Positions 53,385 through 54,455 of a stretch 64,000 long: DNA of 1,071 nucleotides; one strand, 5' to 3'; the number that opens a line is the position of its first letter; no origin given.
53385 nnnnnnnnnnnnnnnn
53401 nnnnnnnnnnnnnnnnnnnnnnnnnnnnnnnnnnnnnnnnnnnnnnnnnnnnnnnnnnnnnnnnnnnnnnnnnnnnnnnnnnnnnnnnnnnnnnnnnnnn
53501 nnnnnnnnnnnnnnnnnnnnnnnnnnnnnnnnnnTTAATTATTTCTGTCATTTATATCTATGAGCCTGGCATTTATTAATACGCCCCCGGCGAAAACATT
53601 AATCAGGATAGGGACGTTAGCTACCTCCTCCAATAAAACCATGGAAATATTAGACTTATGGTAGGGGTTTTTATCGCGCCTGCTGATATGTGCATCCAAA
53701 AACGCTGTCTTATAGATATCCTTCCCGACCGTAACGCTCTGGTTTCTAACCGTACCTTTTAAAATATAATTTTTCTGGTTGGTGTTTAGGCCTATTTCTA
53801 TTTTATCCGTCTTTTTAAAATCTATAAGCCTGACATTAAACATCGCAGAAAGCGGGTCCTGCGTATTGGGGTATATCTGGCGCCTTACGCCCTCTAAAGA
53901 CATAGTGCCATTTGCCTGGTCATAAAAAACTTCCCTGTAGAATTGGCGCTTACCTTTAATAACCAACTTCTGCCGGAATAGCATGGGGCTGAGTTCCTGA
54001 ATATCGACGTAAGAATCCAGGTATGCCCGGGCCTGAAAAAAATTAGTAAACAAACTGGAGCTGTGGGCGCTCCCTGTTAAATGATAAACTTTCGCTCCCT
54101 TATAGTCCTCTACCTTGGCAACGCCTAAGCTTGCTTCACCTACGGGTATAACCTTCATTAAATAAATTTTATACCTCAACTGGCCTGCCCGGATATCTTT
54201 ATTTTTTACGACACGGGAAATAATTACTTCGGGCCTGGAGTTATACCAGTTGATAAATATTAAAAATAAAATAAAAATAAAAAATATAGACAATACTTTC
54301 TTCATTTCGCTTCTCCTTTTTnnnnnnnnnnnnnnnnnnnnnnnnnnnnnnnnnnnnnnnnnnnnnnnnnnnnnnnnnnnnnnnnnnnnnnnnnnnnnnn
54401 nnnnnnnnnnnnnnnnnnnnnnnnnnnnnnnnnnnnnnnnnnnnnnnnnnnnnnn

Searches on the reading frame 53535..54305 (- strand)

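Call 25: search_protein_families(library=pfam, proteins=[window:53535-54305:-], max_evalue=0.00001)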
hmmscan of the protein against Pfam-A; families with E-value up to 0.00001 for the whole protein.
window:53535-54305:- (256 aa): 1 family
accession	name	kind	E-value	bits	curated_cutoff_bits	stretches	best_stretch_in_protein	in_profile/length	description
PF11306.15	DUF3108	-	7.7e-15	55.7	26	1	44-235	1-195/209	Protein of unknown function (DUF3108)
